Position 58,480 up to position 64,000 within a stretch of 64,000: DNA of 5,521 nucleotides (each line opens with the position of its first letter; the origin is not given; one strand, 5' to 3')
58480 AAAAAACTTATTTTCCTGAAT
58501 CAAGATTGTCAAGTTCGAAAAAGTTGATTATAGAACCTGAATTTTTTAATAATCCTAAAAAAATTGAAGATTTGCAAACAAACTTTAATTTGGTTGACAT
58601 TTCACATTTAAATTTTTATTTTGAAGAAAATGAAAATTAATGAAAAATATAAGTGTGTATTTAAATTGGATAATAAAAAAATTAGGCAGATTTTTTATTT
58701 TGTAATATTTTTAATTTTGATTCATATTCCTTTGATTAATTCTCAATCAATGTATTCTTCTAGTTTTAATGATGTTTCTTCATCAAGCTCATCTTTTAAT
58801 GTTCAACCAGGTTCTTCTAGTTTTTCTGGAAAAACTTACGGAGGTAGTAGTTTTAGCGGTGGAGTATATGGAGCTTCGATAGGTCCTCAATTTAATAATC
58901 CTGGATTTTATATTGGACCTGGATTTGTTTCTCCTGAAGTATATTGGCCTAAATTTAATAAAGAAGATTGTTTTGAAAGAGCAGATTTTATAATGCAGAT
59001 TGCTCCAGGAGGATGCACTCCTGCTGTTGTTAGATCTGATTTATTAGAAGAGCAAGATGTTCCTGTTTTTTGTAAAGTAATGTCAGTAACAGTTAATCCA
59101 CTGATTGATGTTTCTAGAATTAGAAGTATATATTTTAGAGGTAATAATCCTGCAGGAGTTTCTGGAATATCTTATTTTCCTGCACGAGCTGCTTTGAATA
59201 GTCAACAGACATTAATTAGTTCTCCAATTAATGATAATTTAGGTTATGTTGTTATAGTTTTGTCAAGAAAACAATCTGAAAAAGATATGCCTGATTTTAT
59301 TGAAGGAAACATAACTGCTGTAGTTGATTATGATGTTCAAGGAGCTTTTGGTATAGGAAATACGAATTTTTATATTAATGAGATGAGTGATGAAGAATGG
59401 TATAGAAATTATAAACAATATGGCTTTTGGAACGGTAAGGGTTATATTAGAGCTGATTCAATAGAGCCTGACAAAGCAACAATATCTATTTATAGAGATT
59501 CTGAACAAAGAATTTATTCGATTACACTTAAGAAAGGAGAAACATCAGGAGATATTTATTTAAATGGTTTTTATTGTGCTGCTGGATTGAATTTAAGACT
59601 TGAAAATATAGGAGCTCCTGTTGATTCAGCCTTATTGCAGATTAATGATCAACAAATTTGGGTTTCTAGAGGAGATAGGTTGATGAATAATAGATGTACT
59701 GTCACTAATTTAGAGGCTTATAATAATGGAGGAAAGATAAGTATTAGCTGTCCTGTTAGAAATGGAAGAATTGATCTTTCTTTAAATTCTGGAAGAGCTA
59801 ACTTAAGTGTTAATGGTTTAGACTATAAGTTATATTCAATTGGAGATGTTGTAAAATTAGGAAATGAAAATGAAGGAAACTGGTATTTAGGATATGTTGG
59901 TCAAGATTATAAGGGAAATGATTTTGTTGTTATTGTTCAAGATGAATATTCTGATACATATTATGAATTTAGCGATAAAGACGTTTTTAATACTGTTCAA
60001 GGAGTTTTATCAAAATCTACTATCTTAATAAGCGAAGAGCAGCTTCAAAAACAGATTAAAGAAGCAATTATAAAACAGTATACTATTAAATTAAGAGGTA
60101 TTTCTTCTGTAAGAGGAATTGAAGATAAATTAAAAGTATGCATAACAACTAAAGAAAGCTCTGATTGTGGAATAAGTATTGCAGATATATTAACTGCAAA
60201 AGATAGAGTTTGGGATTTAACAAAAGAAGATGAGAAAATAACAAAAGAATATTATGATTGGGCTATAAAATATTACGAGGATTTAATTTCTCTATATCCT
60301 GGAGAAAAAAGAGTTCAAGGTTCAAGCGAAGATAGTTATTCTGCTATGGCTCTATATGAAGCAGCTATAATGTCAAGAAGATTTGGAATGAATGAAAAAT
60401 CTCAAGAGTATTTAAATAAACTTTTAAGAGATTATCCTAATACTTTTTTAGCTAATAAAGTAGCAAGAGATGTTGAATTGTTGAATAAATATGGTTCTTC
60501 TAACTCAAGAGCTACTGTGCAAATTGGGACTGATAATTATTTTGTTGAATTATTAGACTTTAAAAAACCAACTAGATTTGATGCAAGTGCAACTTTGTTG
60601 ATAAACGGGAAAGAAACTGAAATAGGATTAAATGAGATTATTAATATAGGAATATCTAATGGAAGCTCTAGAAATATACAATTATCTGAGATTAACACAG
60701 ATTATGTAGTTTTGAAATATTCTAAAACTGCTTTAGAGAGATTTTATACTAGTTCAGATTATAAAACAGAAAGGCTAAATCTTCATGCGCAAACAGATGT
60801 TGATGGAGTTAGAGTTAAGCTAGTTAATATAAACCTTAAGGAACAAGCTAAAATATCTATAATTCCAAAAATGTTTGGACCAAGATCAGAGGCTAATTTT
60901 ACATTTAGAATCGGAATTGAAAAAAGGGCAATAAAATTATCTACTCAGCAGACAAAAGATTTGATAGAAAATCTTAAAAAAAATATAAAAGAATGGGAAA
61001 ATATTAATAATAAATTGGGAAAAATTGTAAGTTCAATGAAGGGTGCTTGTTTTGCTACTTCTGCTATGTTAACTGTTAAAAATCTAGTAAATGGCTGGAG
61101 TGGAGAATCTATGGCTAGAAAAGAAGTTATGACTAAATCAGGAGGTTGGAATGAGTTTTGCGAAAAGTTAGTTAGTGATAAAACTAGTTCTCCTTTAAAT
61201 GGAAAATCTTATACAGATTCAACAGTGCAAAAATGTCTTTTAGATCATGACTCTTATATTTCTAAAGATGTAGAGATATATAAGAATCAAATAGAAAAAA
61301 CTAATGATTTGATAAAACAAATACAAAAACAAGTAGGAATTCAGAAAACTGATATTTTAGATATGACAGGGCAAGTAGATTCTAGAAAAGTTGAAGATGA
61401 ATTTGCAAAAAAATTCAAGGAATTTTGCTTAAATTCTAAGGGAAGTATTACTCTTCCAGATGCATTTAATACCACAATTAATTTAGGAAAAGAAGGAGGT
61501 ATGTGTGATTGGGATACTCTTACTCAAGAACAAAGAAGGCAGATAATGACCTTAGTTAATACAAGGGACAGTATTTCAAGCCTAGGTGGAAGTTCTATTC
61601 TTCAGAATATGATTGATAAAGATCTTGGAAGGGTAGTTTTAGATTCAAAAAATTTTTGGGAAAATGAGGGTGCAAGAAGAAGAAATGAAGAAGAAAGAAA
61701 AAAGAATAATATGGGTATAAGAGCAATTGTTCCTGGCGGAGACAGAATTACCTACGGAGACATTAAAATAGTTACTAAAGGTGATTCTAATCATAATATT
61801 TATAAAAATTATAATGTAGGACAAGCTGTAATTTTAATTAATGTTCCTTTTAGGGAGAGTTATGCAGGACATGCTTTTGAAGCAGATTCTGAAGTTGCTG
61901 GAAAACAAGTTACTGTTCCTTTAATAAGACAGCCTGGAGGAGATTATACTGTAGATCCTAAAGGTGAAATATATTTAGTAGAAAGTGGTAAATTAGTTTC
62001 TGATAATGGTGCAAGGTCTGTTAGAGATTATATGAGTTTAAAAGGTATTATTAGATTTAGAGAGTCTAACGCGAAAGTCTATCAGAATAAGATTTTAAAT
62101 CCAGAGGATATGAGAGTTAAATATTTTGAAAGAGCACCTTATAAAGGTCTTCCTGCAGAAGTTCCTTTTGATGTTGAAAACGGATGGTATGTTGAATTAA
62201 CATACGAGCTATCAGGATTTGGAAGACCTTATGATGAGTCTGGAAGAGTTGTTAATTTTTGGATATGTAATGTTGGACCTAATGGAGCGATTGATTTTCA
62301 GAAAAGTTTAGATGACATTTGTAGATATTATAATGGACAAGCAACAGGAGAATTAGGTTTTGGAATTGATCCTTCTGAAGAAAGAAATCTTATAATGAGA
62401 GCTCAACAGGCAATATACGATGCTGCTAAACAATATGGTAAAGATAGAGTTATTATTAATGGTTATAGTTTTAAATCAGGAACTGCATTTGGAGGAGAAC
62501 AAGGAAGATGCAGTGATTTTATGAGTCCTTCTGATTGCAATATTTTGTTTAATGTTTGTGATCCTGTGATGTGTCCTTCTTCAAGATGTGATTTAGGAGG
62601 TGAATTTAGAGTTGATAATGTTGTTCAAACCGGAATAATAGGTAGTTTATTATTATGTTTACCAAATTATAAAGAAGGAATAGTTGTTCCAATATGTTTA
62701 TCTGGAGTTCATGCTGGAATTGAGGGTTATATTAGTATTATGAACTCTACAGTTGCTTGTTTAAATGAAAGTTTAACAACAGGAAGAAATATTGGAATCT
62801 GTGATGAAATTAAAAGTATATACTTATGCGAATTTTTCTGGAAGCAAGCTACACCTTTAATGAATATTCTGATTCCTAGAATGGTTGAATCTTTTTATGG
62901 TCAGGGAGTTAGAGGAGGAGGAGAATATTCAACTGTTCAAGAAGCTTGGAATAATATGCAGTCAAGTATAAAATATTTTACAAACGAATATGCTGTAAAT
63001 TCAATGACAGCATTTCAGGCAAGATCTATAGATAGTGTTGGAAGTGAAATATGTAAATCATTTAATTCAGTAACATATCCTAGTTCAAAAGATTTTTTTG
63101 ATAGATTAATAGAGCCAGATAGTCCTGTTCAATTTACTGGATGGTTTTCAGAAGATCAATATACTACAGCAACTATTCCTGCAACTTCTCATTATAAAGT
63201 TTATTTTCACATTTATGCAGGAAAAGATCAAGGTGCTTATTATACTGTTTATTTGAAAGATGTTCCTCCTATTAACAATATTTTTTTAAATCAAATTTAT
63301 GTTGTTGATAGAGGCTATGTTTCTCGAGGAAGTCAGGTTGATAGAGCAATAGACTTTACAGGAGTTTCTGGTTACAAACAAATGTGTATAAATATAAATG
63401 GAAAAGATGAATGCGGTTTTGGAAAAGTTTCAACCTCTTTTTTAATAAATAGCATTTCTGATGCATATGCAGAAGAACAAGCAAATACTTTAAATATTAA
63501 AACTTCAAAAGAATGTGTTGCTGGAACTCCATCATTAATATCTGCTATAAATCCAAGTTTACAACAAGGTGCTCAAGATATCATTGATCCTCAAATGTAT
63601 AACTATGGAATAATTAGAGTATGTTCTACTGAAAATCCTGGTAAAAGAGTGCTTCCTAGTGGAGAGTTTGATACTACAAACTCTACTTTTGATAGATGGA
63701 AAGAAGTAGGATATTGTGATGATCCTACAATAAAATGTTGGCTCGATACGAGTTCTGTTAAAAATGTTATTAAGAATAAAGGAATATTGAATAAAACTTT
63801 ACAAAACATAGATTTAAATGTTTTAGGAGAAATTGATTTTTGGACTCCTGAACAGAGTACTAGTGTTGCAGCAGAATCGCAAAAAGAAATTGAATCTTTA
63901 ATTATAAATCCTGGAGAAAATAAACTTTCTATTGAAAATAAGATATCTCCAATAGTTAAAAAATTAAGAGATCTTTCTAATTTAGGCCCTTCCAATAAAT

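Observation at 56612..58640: Overlapping three-gene module: mini RHH-like protein, prepilin-type 631-aa protein, giant exoprotein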

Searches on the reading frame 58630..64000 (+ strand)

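Call 6: search_protein_families(library=pfam, proteins=[window:58630-64000:+], max_evalue=1)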
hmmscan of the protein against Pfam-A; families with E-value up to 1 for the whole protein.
window:58630-64000:+ (1790 aa): 3 families
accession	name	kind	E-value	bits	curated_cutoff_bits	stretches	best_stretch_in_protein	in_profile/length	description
PF13174.12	TPR_6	-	0.0017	19.3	26.3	1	574-605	2-33/33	Tetratricopeptide repeat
PF07719.23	TPR_2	-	0.18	12.5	27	0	541-558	16-33/34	Tetratricopeptide repeat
PF09074.15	Mer2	-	0.89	9.8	27.7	0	775-911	46-173/193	Mer2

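Call 7: search_protein_families(library=ncbifam, proteins=[window:58630-64000:+], max_evalue=1)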
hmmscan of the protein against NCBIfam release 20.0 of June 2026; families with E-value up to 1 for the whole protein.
window:58630-64000:+ (1790 aa): 2 families
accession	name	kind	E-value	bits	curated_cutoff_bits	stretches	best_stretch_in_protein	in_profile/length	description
TIGR00241.1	CoA_E_activ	domain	0.0034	16.9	125.4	1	864-953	9-99/248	acyl-CoA dehydratase activase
TIGR02795.1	tol_pal_ybgF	equivalog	0.15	12.7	90.1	1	562-612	66-116/119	tol-pal system protein YbgF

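Call 24: find_homologous_proteins(query=window:58630-64000:+)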
Query window:58630-64000:+ (1790 aa): 603 proteins with E <= 0.001 among 7375 candidates; the best 120 are listed.
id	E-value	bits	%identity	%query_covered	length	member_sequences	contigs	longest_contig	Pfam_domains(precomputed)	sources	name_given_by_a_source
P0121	0.0e+0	4108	100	100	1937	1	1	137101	-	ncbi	ncbi:MAG: hypothetical protein QXW97_02075 [Candidatus Pacearchaeota archaeon]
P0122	0.0e+0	3051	72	99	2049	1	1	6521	-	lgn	-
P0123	0.0e+0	2788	65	99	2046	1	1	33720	-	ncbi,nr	ncbi:hypothetical protein GOV12_06275 [Candidatus Pacearchaeota archaeon]|nr:hypothetical protein [C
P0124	0.0e+0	2582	64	97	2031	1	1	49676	-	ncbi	-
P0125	0.0e+0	2514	62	97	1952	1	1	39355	-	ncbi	-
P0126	0.0e+0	2482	61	97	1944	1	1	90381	-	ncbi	-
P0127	0.0e+0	2474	61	96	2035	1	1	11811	-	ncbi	-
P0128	0.0e+0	2253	56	97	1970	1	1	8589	-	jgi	jgi:hypothetical protein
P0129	0.0e+0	2232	57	96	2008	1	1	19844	-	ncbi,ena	-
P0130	0.0e+0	2229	57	96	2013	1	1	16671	-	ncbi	-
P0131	0.0e+0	2208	54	99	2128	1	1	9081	-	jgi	-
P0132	0.0e+0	2185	56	96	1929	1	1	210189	-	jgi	jgi:tetratricopeptide (TPR) repeat protein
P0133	0.0e+0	2158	53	99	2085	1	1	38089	-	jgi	jgi:hypothetical protein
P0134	0.0e+0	2156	55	96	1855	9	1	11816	-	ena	-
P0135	0.0e+0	2143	55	96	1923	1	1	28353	-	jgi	jgi:tetratricopeptide (TPR) repeat protein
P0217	0.0e+0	1632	46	96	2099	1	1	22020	PF00413.31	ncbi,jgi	-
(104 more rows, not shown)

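Call 40: search_solved_structures(query=A3, max_evalue=1, show_alignments=2)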
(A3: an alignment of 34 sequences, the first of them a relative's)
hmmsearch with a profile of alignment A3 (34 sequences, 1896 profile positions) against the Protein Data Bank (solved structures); distinct sequences matched with E-value up to 1: 1.
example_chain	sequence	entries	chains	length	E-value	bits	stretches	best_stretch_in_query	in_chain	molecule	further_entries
2wy4_A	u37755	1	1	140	0.45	10.8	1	480-546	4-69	SINGLE DOMAIN HAEMOGLOBIN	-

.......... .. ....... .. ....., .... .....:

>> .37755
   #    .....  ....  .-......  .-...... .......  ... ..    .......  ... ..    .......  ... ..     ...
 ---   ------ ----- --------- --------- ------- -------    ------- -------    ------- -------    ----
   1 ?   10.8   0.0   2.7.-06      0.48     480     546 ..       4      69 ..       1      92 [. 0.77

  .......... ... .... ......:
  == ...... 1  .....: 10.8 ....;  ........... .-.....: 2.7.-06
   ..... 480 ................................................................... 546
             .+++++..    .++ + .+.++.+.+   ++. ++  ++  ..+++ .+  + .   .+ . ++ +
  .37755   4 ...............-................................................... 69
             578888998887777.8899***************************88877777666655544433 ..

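Call 41: search_protein_families(library=phrogs, proteins=[P0121], max_evalue=0.1)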
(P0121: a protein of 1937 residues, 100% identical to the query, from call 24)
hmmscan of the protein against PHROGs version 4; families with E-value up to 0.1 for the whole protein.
P0121 (1937 aa): 2 families
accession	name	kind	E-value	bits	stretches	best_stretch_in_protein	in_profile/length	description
phrog_27841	-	unknown function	0.019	16.5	0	1157-1197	48-88/109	-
phrog_1625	-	moron, auxiliary metabolic gene and host takeover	0.032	15.3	0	771-805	60-95/110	involved in bacteriocin production or immunity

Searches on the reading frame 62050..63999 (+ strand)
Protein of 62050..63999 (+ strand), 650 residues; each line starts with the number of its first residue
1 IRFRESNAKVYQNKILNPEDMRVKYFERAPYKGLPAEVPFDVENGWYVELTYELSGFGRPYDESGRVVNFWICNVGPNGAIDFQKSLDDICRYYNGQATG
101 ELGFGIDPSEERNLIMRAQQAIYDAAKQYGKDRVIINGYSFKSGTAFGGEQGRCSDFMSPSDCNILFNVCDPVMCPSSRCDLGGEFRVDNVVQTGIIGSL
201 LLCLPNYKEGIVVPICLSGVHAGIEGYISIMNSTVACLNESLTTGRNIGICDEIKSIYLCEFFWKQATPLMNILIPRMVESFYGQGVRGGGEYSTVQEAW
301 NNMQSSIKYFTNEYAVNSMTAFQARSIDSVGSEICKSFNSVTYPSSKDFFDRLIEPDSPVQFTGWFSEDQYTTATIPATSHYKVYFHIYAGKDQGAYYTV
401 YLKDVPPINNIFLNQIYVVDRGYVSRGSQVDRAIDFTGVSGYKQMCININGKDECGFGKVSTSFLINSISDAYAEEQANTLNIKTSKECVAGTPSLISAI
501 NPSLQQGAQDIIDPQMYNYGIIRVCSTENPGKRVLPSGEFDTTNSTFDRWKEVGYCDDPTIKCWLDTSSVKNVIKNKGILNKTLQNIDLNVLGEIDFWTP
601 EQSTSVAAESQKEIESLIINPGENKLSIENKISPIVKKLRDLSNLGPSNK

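Call 58: predict_structure(alignment_id=A5)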
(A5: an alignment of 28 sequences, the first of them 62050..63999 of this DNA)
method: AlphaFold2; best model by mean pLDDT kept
length: 650 residues; sequences in the alignment: 28
mean_pLDDT: 55.7   pTM: 0.31
mean pLDDT of the five models: 55.7, 54.3, 53.4, 50.6, 50.3
residues with pLDDT >= 90: 37; 70-90: 199; 50-70: 97; < 50: 317
segments of 3 or more residues with pLDDT < 50: 1-5, 150-355, 458-523, 544-547, 556-558, 572-595
pLDDT, mean of each block of 10 residues (from residue 1): 47 80 83 89 88 63 78 81 60 66 67 86 90 89 74 38 30 27 28 26 29 25 35 44 34 27 32 35 29 34 43 38 35 27 39 53 74 60 80 82 77 80 83 80 85 66 34 43 34 32 30 33 57 59 52 54 56 42 38 50 81 85 80 84 62
secondary structure, 60 per line:
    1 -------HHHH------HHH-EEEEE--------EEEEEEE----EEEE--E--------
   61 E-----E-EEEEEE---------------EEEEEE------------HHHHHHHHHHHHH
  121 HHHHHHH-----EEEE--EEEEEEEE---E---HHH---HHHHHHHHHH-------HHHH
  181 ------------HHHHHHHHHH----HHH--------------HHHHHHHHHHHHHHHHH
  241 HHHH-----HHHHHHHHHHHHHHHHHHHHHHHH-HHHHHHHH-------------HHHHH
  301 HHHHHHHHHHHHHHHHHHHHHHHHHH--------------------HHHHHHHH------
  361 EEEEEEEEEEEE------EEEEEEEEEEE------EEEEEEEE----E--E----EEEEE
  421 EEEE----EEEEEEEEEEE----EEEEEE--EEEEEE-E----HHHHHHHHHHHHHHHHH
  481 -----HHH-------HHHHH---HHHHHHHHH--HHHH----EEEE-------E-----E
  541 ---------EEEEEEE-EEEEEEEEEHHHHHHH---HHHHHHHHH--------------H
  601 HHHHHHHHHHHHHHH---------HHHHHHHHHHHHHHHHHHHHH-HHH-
elements in order: H8-11 E22-26 E35-41 E46-49 E69-74 E90-95 H108-127 E133-136 E139-146 H160-169 H177-180 H193-202 H224-244 H250-273 H275-282 H296-326 H347-354 E361-372 E379-389 E396-403 E416-424 E429-439 E444-449 E452-457 H464-480 H496-500 H504-512 H515-518 E523-526 E550-556 E558-566 H567-573 H577-585 H600-615 H625-645

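Call 62: fold_search(model_id=the predicted structure, library=pdb)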
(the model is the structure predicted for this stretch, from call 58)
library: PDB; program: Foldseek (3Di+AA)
matches with E <= 10: 1471; with E <= 0.001: 0
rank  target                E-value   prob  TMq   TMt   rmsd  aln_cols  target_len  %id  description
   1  7ms2_B                3.2e-03  0.85  0.09  0.08  16.0       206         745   14  Three-dimensional structure of a GH3 Beta-glucosidase from Clostridium thermocellum in complex with glycerol (released 2022-05-18)
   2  1tza_B                4.3e-03  1.00  0.11  0.39   6.6       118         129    8  X-ray structure of Northeast Structural Genomics Consortium target SoR45 (released 2004-07-27)
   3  21ji_B                4.5e-03  0.85  0.09  0.08   8.5       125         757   11  Crystal structure of isoprimeverose-producing enzyme from Phaeoacremonium minimum (released 2026-04-08)
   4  8rjc_5                5.7e-03  0.80  0.10  0.27  24.9       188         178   11  Structure of the rabbit 80S ribosome stalled on a 2-TMD rhodopsin intermediate in complex with Sec61-TRAP, open confor (released 2024-01-24)
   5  21ji_A                6.0e-03  0.89  0.09  0.08   8.3       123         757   10  Crystal structure of isoprimeverose-producing enzyme from Phaeoacremonium minimum (released 2026-04-08)
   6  8b6l_E                6.0e-03  0.82  0.09  0.28  20.0       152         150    9  Subtomogram average of the human Sec61-TRAP-OSTA-translocon (released 2022-12-07)
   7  3u4a_B                6.4e-03  0.84  0.09  0.08  14.2       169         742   10  From soil to structure: a novel dimeric family 3-beta-glucosidase isolated from compost using metagenomic analysis (released 2013-04-10)
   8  1tza_A                6.7e-03  0.99  0.11  0.39   6.4       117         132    8  X-ray structure of Northeast Structural Genomics Consortium target SoR45 (released 2004-07-27)
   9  4c47_B                7.1e-03  0.69  0.08  0.21  24.1       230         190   11  Salmonella enterica trimeric lipoprotein SadB (released 2014-01-08)
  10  8j9f_A                8.4e-03  0.84  0.10  0.09  13.2       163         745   12  Structure of STG-hydrolyzing beta-glucosidase 1 (PSTG1) (released 2024-04-10)
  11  7ms2_A                8.9e-03  0.72  0.10  0.09  16.9       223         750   16  Three-dimensional structure of a GH3 Beta-glucosidase from Clostridium thermocellum in complex with glycerol (released 2022-05-18)
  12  5jp0_A                9.5e-03  0.91  0.10  0.09   7.5       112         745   11  Bacteroides ovatus Xyloglucan PUL GH3B with bound glucose (released 2016-08-10)
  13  9lql_C                9.5e-03  0.85  0.10  0.09  11.9       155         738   12  Structure of STG-hydrolyzing beta-glucosidase 1 (PSTG1) complexed with heptyl 1-thio-beta-D-glucopyranoside (released 2026-02-04)
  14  21ji_C                9.5e-03  0.82  0.09  0.08   7.7       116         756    9  Crystal structure of isoprimeverose-producing enzyme from Phaeoacremonium minimum (released 2026-04-08)
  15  1edy_A                1.0e-02  0.96  0.12  0.40   6.8       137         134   10  CRYSTAL STRUCTURE OF RAT ALPHA 1-MACROGLOBULIN RECEPTOR BINDING DOMAIN (released 2000-12-01)
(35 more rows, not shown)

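Call 83: search_protein_representatives(alignment_id=A5)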
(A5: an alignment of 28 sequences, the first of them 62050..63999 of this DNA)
Query: 28 sequences, 648 profile positions. Proteins with E-value up to 0.001 (for the whole library): 1105; up to 1e-10: 1037; up to 1e-30: 948. The best 150 are listed.
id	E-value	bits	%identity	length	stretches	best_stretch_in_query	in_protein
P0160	0.0e+00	1147.9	-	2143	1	1-648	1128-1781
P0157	0.0e+00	1120.4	-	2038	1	1-648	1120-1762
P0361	0.0e+00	1114.8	-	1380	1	1-648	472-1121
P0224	0.0e+00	1100.7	-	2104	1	1-648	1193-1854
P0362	0.0e+00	1098.1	-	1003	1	2-647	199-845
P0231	0.0e+00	1078.3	-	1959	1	2-645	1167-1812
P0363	0.0e+00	1070.9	-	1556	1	2-648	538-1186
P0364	0.0e+00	1067.1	-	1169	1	1-648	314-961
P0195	0.0e+00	1062.6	-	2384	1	1-648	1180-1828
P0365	0.0e+00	1048.4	-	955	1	2-648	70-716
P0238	0.0e+00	1032.2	-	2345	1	2-644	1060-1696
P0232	0.0e+00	1031.0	-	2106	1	7-648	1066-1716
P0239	0.0e+00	1016.9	-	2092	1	2-618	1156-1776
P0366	2.9e-296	1000.6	-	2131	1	2-648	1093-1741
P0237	2.3e-295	997.6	-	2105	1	1-648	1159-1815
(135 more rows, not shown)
